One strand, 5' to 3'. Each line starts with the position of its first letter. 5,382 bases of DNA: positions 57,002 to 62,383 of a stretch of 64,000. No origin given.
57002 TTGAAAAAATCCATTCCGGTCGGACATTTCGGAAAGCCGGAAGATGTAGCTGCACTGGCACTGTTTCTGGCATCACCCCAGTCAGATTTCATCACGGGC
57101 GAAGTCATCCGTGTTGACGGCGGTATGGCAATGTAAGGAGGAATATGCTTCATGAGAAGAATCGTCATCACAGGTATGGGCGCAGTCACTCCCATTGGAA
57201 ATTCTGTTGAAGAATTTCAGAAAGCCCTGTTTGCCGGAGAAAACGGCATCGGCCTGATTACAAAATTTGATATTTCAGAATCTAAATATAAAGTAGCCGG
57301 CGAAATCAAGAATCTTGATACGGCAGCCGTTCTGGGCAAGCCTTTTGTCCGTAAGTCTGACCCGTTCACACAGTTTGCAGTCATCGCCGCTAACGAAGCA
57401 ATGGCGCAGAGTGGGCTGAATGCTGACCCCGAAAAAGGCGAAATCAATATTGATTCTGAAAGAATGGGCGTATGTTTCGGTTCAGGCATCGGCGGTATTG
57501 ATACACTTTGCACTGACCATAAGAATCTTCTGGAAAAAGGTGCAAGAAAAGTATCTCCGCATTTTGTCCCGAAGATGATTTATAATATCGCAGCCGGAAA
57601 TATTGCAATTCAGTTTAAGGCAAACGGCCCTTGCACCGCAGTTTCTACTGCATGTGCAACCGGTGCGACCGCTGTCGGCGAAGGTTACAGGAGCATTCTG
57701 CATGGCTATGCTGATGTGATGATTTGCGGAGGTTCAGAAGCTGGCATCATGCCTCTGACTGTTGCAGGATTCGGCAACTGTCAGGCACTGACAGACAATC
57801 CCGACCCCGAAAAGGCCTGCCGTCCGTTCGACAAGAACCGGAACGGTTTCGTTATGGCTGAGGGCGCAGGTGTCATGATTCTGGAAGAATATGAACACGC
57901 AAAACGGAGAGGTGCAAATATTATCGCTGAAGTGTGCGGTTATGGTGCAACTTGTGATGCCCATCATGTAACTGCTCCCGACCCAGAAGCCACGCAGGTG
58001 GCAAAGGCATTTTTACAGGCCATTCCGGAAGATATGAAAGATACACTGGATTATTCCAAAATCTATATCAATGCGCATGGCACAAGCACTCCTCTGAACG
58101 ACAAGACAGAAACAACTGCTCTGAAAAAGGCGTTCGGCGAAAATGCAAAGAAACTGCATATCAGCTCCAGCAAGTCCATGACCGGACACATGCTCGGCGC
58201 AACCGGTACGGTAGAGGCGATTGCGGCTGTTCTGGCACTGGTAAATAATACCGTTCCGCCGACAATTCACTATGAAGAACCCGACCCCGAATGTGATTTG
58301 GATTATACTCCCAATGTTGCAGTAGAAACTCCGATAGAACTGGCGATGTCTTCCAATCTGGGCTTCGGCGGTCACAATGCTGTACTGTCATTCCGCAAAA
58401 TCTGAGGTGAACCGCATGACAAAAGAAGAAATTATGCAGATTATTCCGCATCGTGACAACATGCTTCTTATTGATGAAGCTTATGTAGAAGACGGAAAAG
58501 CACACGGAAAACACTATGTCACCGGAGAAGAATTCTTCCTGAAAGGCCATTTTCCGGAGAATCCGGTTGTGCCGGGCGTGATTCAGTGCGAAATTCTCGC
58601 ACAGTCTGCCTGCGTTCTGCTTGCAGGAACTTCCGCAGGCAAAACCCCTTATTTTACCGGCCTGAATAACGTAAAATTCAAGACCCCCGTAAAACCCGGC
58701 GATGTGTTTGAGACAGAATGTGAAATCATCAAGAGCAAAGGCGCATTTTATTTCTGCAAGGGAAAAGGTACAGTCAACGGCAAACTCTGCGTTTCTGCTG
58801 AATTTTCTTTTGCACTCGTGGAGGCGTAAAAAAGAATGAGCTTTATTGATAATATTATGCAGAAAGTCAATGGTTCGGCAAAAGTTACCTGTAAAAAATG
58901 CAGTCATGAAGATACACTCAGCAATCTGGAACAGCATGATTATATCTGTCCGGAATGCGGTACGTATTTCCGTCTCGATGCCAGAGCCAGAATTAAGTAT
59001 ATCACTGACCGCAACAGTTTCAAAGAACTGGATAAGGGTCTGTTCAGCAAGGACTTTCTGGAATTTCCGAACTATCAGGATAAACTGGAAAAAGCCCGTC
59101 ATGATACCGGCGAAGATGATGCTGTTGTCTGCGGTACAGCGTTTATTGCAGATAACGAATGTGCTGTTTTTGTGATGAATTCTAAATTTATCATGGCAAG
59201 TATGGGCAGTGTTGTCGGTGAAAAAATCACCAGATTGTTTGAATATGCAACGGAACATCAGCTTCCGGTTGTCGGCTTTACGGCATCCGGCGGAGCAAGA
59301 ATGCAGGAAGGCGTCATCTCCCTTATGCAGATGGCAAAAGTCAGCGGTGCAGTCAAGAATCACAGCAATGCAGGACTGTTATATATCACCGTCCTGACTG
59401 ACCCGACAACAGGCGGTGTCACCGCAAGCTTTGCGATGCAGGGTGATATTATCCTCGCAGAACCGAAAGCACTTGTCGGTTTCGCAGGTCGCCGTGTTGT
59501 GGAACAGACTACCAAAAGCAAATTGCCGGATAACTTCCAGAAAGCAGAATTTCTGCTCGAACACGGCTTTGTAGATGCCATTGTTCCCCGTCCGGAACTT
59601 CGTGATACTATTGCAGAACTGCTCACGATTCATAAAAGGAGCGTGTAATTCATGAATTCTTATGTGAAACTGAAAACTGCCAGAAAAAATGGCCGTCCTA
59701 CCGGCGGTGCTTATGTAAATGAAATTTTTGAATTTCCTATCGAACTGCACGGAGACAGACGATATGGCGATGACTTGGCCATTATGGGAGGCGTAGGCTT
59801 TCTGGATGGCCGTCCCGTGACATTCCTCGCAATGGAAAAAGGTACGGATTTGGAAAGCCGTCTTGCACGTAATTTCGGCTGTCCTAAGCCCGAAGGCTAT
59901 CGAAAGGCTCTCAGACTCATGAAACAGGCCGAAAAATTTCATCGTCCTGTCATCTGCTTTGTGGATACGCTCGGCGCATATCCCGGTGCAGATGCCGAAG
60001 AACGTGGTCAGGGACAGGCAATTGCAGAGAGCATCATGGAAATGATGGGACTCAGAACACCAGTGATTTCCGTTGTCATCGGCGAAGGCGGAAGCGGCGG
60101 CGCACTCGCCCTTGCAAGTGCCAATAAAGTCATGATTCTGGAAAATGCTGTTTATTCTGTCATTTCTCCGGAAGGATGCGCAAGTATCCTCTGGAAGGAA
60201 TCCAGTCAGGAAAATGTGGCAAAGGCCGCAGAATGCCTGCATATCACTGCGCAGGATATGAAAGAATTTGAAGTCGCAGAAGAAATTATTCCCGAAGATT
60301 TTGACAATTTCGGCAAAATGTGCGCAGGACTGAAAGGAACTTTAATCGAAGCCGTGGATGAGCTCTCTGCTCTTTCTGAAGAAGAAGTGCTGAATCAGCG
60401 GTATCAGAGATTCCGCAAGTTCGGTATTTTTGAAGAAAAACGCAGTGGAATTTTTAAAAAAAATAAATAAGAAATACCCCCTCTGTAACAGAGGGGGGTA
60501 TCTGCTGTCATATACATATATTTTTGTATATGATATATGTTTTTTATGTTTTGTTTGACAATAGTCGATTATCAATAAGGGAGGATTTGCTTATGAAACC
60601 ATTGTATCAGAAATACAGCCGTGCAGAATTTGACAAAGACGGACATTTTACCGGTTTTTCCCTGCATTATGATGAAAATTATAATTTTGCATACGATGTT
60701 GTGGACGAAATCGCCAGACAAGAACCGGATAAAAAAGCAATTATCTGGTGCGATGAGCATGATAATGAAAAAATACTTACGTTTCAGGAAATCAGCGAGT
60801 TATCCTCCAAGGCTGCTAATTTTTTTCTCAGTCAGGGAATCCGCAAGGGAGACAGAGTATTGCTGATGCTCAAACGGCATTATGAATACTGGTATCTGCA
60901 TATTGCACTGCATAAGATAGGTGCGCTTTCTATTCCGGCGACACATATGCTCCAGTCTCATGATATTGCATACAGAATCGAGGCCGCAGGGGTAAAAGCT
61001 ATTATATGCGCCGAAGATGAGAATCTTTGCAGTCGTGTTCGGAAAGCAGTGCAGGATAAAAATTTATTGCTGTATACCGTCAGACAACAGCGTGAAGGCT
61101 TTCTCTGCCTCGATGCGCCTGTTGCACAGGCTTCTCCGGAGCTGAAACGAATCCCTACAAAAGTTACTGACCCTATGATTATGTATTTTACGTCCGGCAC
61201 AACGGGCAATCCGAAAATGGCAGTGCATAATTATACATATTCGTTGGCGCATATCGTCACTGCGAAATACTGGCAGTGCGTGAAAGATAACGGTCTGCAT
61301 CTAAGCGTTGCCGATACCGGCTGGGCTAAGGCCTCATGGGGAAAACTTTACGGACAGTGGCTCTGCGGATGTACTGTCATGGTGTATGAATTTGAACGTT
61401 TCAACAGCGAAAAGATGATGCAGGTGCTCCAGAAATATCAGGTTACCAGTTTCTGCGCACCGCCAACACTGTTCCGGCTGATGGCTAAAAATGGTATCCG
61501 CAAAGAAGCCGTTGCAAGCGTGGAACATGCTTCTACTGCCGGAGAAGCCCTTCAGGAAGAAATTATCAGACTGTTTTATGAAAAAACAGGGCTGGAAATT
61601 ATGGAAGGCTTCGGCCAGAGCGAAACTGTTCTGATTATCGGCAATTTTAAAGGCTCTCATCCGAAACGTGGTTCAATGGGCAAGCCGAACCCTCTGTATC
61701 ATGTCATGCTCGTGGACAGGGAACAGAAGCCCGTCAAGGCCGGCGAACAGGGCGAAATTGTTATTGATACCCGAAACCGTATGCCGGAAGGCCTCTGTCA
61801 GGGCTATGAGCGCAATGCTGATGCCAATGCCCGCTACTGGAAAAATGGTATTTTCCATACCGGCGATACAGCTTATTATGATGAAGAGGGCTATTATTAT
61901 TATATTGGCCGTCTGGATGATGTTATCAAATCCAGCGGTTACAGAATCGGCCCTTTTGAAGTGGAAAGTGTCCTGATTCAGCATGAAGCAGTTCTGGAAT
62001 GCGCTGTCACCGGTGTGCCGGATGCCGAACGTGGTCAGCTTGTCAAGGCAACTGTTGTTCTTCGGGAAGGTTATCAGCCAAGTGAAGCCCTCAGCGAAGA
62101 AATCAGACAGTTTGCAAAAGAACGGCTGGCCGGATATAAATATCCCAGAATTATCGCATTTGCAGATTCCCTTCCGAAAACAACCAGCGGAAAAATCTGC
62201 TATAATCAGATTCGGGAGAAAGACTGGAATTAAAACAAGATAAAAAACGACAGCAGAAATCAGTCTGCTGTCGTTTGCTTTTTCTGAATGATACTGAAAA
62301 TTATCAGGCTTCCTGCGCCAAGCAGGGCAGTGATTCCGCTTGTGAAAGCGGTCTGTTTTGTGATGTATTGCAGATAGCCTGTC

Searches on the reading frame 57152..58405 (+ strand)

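Call 8: search_protein_families(library=pfam, proteins=[window:57152-58405:+], max_evalue=0.001)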
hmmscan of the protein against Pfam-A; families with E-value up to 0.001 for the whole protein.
window:57152-58405:+ (417 aa): 3 families
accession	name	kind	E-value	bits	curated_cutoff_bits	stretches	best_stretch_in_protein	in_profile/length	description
PF00109.32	ketoacyl-synt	-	4e-56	190.9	20.8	1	1-250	1-252/252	Beta-ketoacyl synthase, N-terminal domain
PF02801.28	Ketoacyl-synt_C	-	1.4e-30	106.1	20.8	1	259-375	2-119/119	Beta-ketoacyl synthase, C-terminal domain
PF00108.29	Thiolase_N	-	0.00034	20.5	26.4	1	153-196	70-113/260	Thiolase, N-terminal domain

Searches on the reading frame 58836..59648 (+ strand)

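Call 8: search_protein_families(library=pfam, proteins=[window:58836-59648:+], max_evalue=0.001)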
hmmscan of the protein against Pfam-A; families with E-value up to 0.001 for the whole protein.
window:58836-59648:+ (270 aa): 3 families
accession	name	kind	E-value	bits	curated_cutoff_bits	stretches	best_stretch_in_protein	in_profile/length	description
PF01039.27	Carboxyl_trans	-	1.8e-18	66.9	22.3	1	49-228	10-179/493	Carboxyl transferase domain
PF08271.17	Zn_Ribbon_TF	-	0.00013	21.9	29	1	18-43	2-27/43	TFIIB zinc-binding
PF08792.16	A2L_zn_ribbon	-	0.00014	21.9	22.9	1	16-45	3-31/33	A2L zinc ribbon domain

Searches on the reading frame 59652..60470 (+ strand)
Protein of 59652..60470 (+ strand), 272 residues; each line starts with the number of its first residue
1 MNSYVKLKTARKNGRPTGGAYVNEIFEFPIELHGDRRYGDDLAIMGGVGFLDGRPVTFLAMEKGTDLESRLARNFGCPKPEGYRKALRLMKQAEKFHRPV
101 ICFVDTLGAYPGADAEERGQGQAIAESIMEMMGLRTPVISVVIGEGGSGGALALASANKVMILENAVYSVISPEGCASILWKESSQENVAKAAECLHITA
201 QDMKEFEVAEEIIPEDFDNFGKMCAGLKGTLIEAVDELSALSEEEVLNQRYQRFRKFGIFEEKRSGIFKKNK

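Call 8: search_protein_families(library=pfam, proteins=[window:59652-60470:+], max_evalue=0.001)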
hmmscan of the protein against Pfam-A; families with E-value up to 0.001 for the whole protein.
window:59652-60470:+ (272 aa): 2 families
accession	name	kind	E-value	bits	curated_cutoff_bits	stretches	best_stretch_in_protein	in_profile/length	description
PF03255.19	ACCA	-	8e-105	350.9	23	1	3-258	53-310/310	Acetyl co-enzyme A carboxylase carboxyltransferase-like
PF01039.27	Carboxyl_trans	-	6.4e-15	55.2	22.3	1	47-207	287-443/493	Carboxyl transferase domain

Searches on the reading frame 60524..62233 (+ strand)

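Call 8: search_protein_families(library=pfam, proteins=[window:60524-62233:+], max_evalue=0.001)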
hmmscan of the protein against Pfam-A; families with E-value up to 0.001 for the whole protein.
window:60524-62233:+ (569 aa): 2 families
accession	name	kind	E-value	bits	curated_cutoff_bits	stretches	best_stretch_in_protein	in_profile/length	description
PF00501.34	AMP-binding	-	3.7e-62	210.8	29.9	1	61-420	2-380/384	AMP-binding enzyme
PF13193.12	AMP-binding_C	-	3e-23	83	24.5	1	479-557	1-76/76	AMP-binding enzyme C-terminal domain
